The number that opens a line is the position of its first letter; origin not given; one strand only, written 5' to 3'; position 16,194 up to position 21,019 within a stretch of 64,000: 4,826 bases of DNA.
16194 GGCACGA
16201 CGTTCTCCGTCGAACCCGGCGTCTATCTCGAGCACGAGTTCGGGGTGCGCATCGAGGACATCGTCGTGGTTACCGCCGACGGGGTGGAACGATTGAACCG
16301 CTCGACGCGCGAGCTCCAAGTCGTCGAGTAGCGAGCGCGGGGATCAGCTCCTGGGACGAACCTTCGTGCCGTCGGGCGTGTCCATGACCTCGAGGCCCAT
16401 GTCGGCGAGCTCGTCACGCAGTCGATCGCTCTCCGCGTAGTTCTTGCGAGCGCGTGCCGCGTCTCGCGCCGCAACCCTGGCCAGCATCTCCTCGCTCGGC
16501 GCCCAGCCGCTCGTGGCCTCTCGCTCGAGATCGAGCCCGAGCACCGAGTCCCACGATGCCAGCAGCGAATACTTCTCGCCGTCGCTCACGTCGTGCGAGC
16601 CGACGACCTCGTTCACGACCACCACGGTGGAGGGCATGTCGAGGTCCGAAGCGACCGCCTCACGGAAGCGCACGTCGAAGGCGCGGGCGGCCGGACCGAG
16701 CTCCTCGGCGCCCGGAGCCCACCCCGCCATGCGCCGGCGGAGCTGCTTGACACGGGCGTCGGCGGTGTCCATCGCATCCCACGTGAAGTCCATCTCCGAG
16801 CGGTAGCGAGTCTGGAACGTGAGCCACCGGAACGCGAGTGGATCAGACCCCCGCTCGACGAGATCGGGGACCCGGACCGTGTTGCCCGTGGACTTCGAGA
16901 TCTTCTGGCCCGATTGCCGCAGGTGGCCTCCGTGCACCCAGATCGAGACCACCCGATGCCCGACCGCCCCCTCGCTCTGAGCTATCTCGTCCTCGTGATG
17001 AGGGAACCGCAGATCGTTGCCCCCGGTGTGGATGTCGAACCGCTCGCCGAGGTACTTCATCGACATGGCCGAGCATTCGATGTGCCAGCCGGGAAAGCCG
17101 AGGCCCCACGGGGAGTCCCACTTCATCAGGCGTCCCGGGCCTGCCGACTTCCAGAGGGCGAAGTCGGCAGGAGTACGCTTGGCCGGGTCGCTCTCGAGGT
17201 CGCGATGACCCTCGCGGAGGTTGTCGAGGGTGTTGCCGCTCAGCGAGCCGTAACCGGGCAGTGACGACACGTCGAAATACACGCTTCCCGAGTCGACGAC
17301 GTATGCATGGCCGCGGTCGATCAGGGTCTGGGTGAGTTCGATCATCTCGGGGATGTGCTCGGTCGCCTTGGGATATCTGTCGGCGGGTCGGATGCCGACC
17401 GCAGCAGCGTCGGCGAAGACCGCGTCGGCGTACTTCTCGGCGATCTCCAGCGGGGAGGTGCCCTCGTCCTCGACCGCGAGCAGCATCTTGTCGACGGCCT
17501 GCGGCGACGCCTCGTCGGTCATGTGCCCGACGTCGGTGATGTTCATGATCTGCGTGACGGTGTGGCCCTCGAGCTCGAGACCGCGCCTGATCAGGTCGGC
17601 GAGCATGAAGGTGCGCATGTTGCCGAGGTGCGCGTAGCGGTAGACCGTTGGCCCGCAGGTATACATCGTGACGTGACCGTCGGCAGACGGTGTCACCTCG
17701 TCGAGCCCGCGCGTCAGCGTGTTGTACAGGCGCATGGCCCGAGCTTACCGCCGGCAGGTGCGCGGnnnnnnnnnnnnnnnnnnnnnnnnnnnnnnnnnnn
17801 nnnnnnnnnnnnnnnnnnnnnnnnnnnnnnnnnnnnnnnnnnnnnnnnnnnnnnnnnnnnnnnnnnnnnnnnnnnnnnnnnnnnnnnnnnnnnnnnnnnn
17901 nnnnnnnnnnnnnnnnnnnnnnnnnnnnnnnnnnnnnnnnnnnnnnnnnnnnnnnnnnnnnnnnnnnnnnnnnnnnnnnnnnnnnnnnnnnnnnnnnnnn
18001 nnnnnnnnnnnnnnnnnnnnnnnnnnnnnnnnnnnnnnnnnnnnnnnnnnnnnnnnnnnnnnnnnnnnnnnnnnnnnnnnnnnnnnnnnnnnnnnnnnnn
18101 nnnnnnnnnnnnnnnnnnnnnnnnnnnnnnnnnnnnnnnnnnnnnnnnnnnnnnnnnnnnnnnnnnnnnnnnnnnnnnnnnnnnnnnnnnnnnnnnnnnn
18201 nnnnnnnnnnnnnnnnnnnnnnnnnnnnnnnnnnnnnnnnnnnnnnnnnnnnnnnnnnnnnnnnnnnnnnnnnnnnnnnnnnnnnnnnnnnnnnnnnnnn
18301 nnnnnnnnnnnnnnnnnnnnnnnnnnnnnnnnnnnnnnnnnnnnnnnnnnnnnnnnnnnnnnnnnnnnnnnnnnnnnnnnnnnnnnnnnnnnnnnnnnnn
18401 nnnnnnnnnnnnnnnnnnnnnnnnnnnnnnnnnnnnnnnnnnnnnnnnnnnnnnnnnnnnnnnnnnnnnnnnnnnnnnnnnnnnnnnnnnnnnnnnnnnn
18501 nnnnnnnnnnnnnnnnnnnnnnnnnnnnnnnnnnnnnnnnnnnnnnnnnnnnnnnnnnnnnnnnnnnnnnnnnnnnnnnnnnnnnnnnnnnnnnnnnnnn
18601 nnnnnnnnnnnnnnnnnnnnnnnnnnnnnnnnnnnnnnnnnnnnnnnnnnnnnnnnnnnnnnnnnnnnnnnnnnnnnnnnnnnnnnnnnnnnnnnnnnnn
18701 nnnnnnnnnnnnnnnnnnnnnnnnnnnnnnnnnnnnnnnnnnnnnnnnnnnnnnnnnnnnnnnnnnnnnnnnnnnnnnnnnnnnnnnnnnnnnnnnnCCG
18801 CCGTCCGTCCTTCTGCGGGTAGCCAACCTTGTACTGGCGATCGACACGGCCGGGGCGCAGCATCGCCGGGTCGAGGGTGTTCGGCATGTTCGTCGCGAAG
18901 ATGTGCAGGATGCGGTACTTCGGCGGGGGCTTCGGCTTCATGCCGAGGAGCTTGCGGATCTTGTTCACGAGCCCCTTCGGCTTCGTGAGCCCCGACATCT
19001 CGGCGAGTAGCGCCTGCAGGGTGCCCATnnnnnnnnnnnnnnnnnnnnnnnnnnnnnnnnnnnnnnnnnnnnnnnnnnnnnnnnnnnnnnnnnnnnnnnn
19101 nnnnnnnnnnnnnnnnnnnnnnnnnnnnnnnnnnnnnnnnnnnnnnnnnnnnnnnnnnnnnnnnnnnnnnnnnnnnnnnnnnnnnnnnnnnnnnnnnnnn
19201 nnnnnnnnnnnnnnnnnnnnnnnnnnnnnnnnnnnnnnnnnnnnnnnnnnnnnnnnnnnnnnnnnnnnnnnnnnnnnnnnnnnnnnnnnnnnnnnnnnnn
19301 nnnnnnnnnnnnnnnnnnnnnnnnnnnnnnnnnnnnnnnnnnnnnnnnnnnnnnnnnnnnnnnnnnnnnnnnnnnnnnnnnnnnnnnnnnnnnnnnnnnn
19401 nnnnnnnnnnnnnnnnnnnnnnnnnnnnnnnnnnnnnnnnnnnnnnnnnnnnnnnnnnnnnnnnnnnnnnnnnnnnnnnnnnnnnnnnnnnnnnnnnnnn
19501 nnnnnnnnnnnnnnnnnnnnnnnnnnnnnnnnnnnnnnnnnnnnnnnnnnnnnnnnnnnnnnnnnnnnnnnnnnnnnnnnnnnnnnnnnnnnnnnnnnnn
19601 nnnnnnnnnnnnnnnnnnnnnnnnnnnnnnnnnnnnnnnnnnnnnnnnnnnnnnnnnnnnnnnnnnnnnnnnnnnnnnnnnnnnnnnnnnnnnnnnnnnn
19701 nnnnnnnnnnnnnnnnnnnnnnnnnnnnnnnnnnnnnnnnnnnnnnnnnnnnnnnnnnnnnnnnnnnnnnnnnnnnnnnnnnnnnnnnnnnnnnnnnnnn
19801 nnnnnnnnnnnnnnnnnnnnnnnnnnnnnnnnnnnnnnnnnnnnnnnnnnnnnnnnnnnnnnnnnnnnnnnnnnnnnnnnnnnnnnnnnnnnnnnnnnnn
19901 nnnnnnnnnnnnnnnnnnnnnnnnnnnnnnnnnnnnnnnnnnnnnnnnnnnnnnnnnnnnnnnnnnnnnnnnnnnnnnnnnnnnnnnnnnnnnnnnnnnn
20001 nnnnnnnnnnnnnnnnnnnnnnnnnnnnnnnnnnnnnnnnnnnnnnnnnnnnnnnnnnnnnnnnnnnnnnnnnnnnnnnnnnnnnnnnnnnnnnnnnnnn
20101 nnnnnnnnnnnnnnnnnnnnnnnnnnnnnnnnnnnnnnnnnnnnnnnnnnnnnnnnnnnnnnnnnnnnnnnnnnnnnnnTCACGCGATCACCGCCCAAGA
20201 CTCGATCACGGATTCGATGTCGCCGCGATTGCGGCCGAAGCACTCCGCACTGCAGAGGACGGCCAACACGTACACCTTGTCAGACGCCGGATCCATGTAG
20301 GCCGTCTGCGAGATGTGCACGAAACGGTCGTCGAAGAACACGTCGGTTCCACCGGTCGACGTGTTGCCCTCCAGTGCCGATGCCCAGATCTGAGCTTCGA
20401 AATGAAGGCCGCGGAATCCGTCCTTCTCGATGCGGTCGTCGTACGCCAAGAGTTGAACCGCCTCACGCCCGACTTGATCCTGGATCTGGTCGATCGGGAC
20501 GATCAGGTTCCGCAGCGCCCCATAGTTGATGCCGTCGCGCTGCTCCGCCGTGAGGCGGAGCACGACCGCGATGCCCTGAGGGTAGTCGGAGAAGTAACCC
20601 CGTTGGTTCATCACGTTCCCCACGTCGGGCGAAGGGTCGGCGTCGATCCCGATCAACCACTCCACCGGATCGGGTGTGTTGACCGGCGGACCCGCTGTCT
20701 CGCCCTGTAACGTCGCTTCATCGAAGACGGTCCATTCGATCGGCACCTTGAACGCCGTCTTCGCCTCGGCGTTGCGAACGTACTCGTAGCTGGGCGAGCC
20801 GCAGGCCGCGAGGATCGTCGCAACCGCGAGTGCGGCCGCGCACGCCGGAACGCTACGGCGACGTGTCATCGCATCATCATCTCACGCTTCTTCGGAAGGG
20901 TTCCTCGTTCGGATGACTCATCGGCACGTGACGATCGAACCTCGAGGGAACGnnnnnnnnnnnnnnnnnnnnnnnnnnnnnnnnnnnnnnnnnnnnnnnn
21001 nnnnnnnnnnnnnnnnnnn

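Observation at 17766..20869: Lipoprotein translationally coupled to a divergent 4-TM FtsH-like AAA/M41 protease paralog with two ATPase-domain insertions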

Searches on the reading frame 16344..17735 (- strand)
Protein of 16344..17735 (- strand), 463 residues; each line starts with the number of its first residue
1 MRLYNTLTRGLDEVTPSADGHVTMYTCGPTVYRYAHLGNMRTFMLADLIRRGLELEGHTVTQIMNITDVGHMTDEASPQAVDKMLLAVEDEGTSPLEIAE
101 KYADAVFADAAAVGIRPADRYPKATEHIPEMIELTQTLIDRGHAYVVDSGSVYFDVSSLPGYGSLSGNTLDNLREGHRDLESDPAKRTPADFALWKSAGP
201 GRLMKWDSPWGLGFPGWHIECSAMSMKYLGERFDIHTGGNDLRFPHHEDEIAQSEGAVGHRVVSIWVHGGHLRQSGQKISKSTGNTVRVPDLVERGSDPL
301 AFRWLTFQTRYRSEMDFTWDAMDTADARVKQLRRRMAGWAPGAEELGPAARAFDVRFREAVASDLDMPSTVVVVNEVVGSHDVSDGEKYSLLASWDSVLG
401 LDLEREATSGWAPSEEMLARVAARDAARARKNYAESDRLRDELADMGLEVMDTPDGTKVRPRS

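Call 3: search_protein_families(library=pfam, proteins=[window:16344-17735:-], max_evalue=0.01)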
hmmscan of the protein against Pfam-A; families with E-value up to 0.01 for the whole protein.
window:16344-17735:- (463 aa): 5 families
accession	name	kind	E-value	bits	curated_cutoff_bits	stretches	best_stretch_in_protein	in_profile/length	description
PF01406.26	tRNA-synt_1e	-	5.1e-96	322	27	1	15-325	3-299/301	tRNA synthetases class I (C) catalytic domain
PF09334.17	tRNA-synt_1g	-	2.8e-07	30.1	20.1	1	263-322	312-371/391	tRNA synthetases class I (M)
PF23493.1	CysS_C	-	3.8e-06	27.3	23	1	422-460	13-51/51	Cysteinyl-tRNA ligase anticodon binding domain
PF01921.24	tRNA-synt_1f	-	5.8e-06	25.9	27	0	274-331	278-334/360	tRNA synthetases class I (K)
PF00749.27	tRNA-synt_1c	-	0.0099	15.3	23.4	0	89-148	41-98/314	tRNA synthetases class I (E and Q), catalytic domain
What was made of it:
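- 16344..17735 (-): cysS, 30 nt downstream on the same strand. Syntenic only in the window's own lineage, so not part of the conserved unit. Pfam tRNA-synt_1e (call 3).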

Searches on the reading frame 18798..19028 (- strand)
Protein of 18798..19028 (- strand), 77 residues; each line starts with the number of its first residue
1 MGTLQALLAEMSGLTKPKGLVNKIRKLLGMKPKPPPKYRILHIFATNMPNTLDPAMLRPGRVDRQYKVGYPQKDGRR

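Call 55: find_related_loci(query=A3, collection=metagenome_contigs, flank=5000)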
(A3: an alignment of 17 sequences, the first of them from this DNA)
Query A3 (77 aa) in metagenome_contigs; peptide patterns used: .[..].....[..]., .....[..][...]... (x = any residue, [..] = any of these).
600 stretches matched a pattern (row limit reached: there are more); 491 encode a relative of the query (tblastn E <= 1e-3); the best 80 are kept; 80 distinct loci.
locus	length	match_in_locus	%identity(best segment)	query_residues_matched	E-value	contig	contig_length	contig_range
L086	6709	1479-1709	96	1-77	2e-48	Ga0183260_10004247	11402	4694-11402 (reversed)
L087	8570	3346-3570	83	3-77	2e-39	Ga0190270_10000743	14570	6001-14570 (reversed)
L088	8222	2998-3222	80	3-77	1e-38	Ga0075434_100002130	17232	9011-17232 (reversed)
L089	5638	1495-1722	75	3-77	2e-37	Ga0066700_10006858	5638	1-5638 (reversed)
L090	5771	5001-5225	75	3-77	3e-37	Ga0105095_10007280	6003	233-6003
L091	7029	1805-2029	73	3-77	6e-37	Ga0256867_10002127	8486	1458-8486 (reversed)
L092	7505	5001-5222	76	3-76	8e-37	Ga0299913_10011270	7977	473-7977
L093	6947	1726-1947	77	3-76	2e-36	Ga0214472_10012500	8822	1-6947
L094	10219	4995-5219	72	3-77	8e-36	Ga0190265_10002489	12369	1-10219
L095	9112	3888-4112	75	3-76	2e-35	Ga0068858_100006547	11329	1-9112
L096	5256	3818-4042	72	3-77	2e-35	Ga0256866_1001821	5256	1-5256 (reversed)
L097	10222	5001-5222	76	4-76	2e-35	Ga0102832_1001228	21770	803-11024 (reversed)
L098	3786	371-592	73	3-76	2e-35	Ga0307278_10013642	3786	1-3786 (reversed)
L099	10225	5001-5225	77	3-76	2e-35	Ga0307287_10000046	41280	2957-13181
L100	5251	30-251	73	3-76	2e-35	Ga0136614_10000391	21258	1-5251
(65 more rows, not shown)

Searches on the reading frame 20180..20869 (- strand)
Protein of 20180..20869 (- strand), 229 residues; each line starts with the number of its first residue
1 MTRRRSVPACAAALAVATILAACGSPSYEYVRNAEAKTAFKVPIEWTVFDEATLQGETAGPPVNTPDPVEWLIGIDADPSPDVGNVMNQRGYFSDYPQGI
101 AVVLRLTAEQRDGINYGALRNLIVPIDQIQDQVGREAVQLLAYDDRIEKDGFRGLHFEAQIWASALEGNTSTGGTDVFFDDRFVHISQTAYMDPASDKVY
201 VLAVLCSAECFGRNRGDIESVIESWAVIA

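Call 3: search_protein_families(library=pfam, proteins=[window:20180-20869:-], max_evalue=0.01)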
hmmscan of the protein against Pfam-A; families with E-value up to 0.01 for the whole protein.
window:20180-20869:- (229 aa): 0 families

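Call 4: search_protein_families(library=ncbifam, proteins=[window:20180-20869:-], max_evalue=0.01)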
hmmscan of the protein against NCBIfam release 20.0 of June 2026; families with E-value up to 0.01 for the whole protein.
window:20180-20869:- (229 aa): 0 families

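Call 6: find_homologous_proteins(query=window:20180-20869:-, max_evalue=0.001)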
Query window:20180-20869:- (229 aa): 62 proteins with E <= 0.001 among 2361 candidates.
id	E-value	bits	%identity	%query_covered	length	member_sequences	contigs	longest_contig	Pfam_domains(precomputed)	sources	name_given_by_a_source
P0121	1.8e-149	513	99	100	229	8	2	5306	-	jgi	jgi:hypothetical protein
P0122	6.2e-133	459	89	100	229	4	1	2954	-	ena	-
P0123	1.6e-130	451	87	100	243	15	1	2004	-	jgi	jgi:hypothetical protein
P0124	1.0e-125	436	84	100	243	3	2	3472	-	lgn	-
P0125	2.3e-122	425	82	100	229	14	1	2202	-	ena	-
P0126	2.6e-122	424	82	100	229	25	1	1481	-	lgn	-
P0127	2.5e-120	418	86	92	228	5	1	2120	-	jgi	jgi:hypothetical protein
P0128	2.9e-120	418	81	100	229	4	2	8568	-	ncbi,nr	ncbi:MAG: hypothetical protein OEV60_08200 [Actinomycetota bacterium]|nr:hypothetical protein [Actin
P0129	8.8e-120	416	80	100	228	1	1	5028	-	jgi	jgi:hypothetical protein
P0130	4.5e-119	414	83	93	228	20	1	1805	-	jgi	jgi:hypothetical protein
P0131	5.9e-119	413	79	100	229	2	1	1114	-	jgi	jgi:hypothetical protein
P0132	3.8e-118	411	85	90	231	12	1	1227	-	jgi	jgi:hypothetical protein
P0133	9.0e-118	410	84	93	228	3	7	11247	-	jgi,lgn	jgi:hypothetical protein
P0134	1.1e-117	409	79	100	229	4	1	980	-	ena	-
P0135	2.7e-117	408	84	93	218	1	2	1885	-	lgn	-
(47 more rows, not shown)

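Call 23: predict_structure(alignment_id=A1)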
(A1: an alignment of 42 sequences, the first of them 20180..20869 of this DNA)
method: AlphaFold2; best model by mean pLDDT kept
length: 229 residues; sequences in the alignment: 42
mean_pLDDT: 80.7   pTM: 0.77
mean pLDDT of the five models: 80.7, 80.6, 76.0, 66.7, 62.5
residues with pLDDT >= 90: 96; 70-90: 82; 50-70: 34; < 50: 17
segments of 3 or more residues with pLDDT < 50: 169-180
pLDDT, mean of each block of 10 residues (from residue 1): 52 58 72 92 94 71 65 94 83 86 89 84 87 88 91 93 73 31 87 90 92 93 89
secondary structure, 60 per line:
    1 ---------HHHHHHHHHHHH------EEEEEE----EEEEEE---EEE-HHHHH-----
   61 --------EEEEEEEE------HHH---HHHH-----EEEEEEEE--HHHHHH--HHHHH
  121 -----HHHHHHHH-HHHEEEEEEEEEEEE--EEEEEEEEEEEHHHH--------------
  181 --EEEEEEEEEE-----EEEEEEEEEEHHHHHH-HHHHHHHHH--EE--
elements in order: H10-21 E28-33 E38-43 E47-49 H51-55 E69-76 H89-92 E98-105 H108-113 H116-120 H126-133 E138-149 E152-162 H163-166 E183-192 E198-207 H208-213 H215-223
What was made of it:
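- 20180..20869 (-): Gene for a 229-aa lipoprotein: signal peptide, lipobox LAAC with Cys23, then a domain of about 205 aa with a PsbP/Mog1-like fold and a conserved C206-x3-C210 pair. AF2 model pLDDT 80.7 (call 23).
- On PsbP/Mog1/DUF1795-like fold superfamily: AF2 pLDDT 80.7 (call 23).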

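Call 33: fold_search(model_id=the predicted structure, library=pdb)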
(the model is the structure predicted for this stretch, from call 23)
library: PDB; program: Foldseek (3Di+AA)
matches with E <= 10: 1430; with E <= 0.001: 21
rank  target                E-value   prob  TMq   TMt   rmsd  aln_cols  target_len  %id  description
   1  2xb3                  4.2e-07  1.00  0.47  0.67   5.8       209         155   11  The Structure of Cyanobacterial PsbP (released 2010-08-25)
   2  2lnj_MODEL_1_A        8.9e-07  1.00  0.48  0.62   5.9       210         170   10  Solution Structure of Cyanobacterial PsbP (CyanoP) from Synechocystis sp. PCC 6803 (released 2012-06-06)
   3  2vu4                  1.3e-06  1.00  0.49  0.73   5.0       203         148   10  Structure of PsbP protein from Spinacia oleracea at 1.98 A resolution (released 2009-07-21)
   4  9gnw_P                2.2e-06  1.00  0.50  0.59   5.7       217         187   12  Universal PSII assembly intermediate (released 2025-09-17)
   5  4rth_B                5.0e-06  1.00  0.50  0.66   5.5       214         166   11  The crystal structure of PsbP from Zea mays (released 2015-03-11)
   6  9grx_0                1.2e-05  1.00  0.48  0.67   4.9       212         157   11  NDH-PSI-LHCI supercomplex from S. oleracea (released 2025-02-12)
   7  6kac_P                1.7e-05  1.00  0.48  0.56   6.0       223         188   13  Cryo-EM structure of the C2S2-type PSII-LHCII supercomplex from Chlamydomonas reihardtii (released 2019-10-23)
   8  8z9d_P                2.3e-05  1.00  0.49  0.58   6.3       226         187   12  cryo-EM structure of PSII-LHCII megacomplex from spinach (released 2024-11-13)
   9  4pws                  2.4e-05  1.00  0.46  0.59  14.4       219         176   14  Crystal structure of secreted proline rich antigen MTC28 (Rv0040c) at 2.15 A with bound chloride from Mycobacterium tube (released 2015-03-25)
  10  4rth_A                2.7e-05  1.00  0.45  0.59   6.8       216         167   11  The crystal structure of PsbP from Zea mays (released 2015-03-11)
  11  4rti                  3.2e-05  1.00  0.51  0.64   5.3       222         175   11  The crystal structure of PsbP from Spinacia oleracea (released 2015-03-11)
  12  4ol4                  3.2e-05  1.00  0.46  0.57   8.3       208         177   14  Crystal structure of secreted proline rich antigen MTC28 (Rv0040c) from Mycobacterium tuberculosis (released 2015-01-28)
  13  3lyd_A                9.6e-05  1.00  0.43  0.59   5.7       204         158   14  Crystal structure of Putative uncharacterized protein from Jonesia denitrificans (released 2010-03-09)
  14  1tu1_A                1.1e-04  1.00  0.37  0.56  12.9       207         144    9  Crystal Structure of Protein of Unknown Function PA94 from Pseudomonas aeruginosa, Putative Regulator (released 2004-08-03)
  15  1eq6                  1.9e-04  1.00  0.43  0.50   7.6       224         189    9  1.9 ANGSTROM RESOLUTION CRYSTAL STRUCTURE OF THE SACCHAROMYCES CEREVISIAE RAN-BINDING PROTEIN MOG1P (released 2000-05-27)
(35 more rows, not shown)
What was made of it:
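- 20180..20869 (-): Foldseek best matches are CyanoP 2xb3 (E 4e-7), PsbP, Mtb MTC28 and LpqN, Mog1 and EagT6/SciW (call 33).
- On PsbP/Mog1/DUF1795-like fold superfamily: TM-scores are 0.26-0.51 normalised to the query and 0.40-0.73 normalised to the target (call 33).
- Closest known: PsbP/CyanoP, Mog1, mycobacterial LpqN and MTC28, DUF1795 Eag chaperones. Same: The lipoprotein model matches this alpha-beta-alpha sandwich fold (E 4e-7 to 4e-3, probability about 1.0, call 33).
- PsbP-fold lipoproteins of mycobacteria (LpqN, MTC28) have roles unrelated to proteases (call 33 descriptions).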

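Call 49: search_protein_families(library=padloc, proteins=[window:20180-20869:-], max_evalue=0.01)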
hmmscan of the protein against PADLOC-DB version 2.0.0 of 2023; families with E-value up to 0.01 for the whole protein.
window:20180-20869:- (229 aa): 0 families

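Call 75: search_protein_families(library=pfam, proteins=[window:20180-20869:-], max_evalue=10)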
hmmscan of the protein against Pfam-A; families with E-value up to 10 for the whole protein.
window:20180-20869:- (229 aa): 0 families
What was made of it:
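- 20180..20869 (-): No Pfam or NCBIfam hit (calls 3, 4, 75).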

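Call 76: search_solved_structures(query=A1, max_evalue=10)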
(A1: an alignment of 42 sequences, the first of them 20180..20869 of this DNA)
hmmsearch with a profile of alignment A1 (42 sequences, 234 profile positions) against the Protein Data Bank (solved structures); distinct sequences matched with E-value up to 10: 3.
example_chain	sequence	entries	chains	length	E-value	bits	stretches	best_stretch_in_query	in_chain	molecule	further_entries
3nvm_A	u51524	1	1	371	0.28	13.7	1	93-165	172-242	NOP5/NOP56 related protein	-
2pso_A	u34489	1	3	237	0.39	13.3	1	79-136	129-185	StAR-related lipid transfer protein 13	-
7cbb_A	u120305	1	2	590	1.3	11.6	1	90-134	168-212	IucA/IucC family siderophore biosynthesis protein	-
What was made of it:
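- On PsbP/Mog1/DUF1795-like fold superfamily: The profile search against PDB sequences found nothing relevant (call 76).
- Closest known: PsbP/CyanoP, Mog1, mycobacterial LpqN and MTC28, DUF1795 Eag chaperones. Different: No detectable sequence similarity (calls 75, 76).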
